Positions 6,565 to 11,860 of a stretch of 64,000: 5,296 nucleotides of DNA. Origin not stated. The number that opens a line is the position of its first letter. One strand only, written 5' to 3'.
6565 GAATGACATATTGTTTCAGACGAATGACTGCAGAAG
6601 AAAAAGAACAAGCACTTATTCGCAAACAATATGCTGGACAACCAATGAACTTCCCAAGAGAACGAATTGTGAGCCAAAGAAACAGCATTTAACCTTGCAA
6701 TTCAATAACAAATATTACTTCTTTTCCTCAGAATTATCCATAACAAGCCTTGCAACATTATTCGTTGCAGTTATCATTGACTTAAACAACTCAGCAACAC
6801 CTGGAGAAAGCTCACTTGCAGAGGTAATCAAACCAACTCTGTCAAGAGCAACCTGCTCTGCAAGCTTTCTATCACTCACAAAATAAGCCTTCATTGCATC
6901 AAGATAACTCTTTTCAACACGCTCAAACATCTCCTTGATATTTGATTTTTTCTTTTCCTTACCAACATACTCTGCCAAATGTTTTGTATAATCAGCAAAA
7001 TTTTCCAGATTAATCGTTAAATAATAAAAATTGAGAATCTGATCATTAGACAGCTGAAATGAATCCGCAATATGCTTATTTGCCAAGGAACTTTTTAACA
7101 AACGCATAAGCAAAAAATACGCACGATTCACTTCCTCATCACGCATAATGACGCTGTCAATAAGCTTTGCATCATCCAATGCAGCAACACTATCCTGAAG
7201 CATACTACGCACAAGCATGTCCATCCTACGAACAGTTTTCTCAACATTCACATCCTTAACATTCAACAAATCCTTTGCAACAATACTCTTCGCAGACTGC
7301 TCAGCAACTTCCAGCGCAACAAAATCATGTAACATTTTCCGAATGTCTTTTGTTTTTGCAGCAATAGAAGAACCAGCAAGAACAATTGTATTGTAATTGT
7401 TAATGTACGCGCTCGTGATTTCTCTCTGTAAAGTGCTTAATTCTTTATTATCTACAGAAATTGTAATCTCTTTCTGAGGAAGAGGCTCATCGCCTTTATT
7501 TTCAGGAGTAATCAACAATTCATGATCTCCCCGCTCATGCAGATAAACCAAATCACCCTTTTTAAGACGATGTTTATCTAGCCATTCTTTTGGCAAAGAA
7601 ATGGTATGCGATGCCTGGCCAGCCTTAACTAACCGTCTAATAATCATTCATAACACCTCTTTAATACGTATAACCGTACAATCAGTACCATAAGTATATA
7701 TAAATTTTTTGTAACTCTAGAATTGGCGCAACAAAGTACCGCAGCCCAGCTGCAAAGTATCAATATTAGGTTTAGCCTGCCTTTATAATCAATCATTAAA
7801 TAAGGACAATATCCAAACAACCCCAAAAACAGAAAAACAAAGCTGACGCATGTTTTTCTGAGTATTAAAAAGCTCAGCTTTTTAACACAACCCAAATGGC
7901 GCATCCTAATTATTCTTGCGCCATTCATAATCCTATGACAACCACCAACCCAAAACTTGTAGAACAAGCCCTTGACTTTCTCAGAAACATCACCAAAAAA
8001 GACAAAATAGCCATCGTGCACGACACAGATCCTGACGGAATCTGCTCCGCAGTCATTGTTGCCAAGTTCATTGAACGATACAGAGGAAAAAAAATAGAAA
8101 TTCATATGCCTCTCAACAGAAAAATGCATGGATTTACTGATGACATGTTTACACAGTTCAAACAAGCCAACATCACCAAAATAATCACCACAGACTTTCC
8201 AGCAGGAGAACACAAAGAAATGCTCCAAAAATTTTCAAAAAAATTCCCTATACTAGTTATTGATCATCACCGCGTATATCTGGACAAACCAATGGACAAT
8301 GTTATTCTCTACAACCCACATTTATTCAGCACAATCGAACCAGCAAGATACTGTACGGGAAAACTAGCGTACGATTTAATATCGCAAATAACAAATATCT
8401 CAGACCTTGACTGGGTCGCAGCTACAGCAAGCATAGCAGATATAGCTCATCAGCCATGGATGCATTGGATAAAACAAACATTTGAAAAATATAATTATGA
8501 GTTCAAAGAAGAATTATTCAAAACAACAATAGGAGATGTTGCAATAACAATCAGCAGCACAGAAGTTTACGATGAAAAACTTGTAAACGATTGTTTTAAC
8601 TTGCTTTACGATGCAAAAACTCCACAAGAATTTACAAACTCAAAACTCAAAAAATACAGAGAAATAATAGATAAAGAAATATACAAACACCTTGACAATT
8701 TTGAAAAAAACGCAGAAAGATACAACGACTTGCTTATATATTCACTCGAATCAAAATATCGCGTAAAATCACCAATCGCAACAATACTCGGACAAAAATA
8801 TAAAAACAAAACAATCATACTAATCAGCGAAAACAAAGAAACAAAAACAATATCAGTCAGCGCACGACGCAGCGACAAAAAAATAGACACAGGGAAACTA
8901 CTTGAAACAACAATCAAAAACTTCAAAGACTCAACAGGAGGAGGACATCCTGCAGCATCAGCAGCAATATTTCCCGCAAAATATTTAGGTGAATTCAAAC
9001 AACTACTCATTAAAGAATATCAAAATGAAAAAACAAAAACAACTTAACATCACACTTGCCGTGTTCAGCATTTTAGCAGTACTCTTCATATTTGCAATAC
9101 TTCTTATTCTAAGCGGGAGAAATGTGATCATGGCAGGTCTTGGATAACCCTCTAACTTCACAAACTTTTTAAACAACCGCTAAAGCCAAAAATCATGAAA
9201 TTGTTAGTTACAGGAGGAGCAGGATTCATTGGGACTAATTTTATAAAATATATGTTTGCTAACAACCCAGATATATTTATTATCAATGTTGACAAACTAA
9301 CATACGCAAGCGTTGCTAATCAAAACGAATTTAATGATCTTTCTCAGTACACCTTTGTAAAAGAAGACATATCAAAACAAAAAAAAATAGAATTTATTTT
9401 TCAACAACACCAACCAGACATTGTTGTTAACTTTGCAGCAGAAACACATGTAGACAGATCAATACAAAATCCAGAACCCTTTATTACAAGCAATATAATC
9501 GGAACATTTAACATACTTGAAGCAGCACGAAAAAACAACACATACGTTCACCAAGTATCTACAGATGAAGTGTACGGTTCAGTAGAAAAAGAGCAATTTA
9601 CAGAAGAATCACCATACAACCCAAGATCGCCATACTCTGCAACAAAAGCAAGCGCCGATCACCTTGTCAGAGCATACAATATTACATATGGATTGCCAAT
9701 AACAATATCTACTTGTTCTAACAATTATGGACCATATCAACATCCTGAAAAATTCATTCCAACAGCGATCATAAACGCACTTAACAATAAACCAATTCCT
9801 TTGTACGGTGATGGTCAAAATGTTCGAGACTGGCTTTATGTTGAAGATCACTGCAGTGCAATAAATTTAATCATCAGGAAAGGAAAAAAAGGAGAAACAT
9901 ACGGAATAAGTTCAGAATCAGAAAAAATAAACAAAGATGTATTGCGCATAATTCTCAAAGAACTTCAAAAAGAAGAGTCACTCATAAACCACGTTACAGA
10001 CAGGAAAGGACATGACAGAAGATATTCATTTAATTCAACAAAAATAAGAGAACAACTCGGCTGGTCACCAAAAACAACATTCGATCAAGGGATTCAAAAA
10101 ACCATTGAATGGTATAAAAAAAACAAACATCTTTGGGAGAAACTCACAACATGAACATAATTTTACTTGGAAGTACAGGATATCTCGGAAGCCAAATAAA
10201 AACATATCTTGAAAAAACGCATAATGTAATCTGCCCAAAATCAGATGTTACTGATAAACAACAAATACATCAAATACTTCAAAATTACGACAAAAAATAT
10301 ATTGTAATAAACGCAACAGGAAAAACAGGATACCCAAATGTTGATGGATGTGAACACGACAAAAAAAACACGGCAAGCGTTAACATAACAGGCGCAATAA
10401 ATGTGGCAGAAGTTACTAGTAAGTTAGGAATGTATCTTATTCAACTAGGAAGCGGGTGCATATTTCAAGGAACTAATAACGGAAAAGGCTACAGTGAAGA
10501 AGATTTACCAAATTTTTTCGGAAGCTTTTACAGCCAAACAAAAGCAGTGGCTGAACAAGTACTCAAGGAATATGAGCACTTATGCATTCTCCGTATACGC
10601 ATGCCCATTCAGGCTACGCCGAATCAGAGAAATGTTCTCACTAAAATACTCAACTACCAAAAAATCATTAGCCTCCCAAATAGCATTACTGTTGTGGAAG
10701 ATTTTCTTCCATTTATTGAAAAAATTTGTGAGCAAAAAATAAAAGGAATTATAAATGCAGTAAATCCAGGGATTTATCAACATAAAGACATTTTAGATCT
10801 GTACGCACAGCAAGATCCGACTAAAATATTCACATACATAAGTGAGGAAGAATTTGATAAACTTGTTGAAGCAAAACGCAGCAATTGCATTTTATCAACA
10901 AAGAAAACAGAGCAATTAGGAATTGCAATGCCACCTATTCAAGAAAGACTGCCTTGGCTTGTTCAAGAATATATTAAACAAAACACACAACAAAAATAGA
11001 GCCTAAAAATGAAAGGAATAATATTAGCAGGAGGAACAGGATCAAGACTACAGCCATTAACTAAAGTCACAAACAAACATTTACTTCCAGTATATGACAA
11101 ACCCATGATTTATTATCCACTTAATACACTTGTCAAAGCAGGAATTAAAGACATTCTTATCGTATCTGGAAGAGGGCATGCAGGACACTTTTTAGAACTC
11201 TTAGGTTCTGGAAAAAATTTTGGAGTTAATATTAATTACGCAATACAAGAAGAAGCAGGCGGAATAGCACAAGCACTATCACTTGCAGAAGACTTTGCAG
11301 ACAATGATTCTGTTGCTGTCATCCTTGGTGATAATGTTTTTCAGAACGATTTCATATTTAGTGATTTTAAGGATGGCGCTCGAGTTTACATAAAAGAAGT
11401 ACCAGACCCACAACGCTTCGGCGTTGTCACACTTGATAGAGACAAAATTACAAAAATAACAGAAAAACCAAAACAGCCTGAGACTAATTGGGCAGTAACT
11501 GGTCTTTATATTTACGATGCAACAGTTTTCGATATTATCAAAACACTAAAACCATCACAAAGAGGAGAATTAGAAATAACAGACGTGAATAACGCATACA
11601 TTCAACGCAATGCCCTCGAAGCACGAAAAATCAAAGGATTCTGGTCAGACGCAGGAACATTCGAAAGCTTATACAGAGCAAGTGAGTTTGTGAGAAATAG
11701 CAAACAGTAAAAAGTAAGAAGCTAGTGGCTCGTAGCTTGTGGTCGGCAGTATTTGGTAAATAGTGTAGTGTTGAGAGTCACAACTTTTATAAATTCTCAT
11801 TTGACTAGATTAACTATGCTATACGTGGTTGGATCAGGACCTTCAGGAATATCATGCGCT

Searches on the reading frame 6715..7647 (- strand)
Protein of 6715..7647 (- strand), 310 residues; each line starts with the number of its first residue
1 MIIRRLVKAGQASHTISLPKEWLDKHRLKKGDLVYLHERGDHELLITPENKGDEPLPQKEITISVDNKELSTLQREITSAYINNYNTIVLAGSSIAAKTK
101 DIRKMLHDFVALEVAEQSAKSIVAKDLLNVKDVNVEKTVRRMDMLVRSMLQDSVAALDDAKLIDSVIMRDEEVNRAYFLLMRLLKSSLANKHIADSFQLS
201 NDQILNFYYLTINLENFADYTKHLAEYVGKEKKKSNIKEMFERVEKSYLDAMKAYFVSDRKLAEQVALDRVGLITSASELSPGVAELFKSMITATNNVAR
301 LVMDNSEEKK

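Call 58: search_protein_families(library=pfam, proteins=[window:6715-7647:-], max_evalue=0.001)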
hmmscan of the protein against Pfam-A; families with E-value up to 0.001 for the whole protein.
window:6715-7647:- (310 aa): 2 families
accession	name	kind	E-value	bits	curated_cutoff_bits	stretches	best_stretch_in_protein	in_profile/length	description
PF01895.24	PhoU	-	3.4e-11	43.8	23.5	1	139-228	1-89/89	PhoU domain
PF04014.23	MazE_antitoxin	-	3.2e-08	33.8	24.7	1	15-52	9-46/48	Antidote-toxin recognition MazE, bacterial antitoxin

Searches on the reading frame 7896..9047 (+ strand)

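Call 58: search_protein_families(library=pfam, proteins=[window:7896-9047:+], max_evalue=0.001)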
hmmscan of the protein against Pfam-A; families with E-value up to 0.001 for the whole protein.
window:7896-9047:+ (383 aa): 2 families
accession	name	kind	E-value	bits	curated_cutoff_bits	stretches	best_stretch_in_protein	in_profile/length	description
PF01368.27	DHH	-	3e-13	50.6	28.1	1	37-167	1-107/125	DHH family, N-terminal domain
PF02272.25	DHHA1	-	1.1e-12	48.7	25.9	1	293-374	20-99/102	DHHA1 domain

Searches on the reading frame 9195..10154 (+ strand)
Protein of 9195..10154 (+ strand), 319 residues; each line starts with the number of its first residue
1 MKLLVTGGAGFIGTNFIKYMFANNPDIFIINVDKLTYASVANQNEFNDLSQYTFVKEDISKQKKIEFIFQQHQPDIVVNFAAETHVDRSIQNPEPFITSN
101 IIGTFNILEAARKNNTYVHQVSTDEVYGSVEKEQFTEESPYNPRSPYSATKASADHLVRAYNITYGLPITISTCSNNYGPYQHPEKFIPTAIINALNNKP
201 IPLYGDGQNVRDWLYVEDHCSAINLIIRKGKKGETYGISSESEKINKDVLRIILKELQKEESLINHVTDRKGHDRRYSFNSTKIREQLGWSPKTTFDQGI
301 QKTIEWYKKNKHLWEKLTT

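Call 58: search_protein_families(library=pfam, proteins=[window:9195-10154:+], max_evalue=0.001)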
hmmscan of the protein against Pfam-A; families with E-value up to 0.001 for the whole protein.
window:9195-10154:+ (319 aa): 7 families
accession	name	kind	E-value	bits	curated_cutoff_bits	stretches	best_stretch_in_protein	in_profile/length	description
PF16363.11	GDP_Man_Dehyd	-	2.3e-84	284.1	27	1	4-303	1-332/332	GDP-mannose 4,6 dehydratase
PF01370.27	Epimerase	-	2.8e-65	220.5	20.9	1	4-238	2-239/240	NAD dependent epimerase/dehydratase family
PF04321.23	RmlD_sub_bind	-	5.4e-21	75.3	27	1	1-165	1-143/287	RmlD substrate binding domain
PF01073.25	3Beta_HSD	-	4.3e-18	65.8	22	1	4-225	1-227/280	3-beta hydroxysteroid dehydrogenase/isomerase family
PF02719.21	Polysacc_synt_2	-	5.7e-16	59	20.2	1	3-126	1-131/293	Polysaccharide biosynthesis protein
PF07993.18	NAD_binding_4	-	4.3e-12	46.2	20.1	1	5-176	1-206/258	Male sterility protein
PF00106.31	adh_short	-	0.00015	21.7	26.6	0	4-161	4-163/195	short chain dehydrogenase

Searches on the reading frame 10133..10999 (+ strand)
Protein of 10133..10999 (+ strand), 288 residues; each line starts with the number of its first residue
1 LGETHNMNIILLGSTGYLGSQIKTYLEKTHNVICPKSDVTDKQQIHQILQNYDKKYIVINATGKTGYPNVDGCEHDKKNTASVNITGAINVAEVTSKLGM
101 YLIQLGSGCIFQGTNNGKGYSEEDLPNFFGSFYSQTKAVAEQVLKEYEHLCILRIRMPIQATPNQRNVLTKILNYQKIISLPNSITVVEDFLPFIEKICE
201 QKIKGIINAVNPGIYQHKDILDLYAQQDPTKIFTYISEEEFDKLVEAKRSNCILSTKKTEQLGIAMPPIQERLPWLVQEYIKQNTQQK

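Call 58: search_protein_families(library=pfam, proteins=[window:10133-10999:+], max_evalue=0.001)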
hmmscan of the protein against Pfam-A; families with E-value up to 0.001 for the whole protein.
window:10133-10999:+ (288 aa): 4 families
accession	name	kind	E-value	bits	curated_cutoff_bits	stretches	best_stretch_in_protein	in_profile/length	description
PF04321.23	RmlD_sub_bind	-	2.3e-23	83.1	27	1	7-190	1-178/287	RmlD substrate binding domain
PF01370.27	Epimerase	-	4.8e-11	43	20.9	1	9-149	1-158/240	NAD dependent epimerase/dehydratase family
PF01073.25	3Beta_HSD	-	7.7e-06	25.6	22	1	27-145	42-158/280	3-beta hydroxysteroid dehydrogenase/isomerase family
PF16363.11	GDP_Man_Dehyd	-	0.00033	20.6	27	1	27-150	49-170/332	GDP-mannose 4,6 dehydratase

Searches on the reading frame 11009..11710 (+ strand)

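Call 58: search_protein_families(library=pfam, proteins=[window:11009-11710:+], max_evalue=0.001)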
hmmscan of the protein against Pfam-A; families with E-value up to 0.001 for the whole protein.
window:11009-11710:+ (233 aa): 2 families
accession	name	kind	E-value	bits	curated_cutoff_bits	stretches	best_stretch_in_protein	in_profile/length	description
PF00483.29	NTP_transferase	-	1.1e-60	205.7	21.2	1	2-230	1-244/245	Nucleotidyl transferase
PF12804.13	NTP_transf_3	-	7.9e-12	46.1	27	1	3-111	1-98/160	MobA-like NTP transferase domain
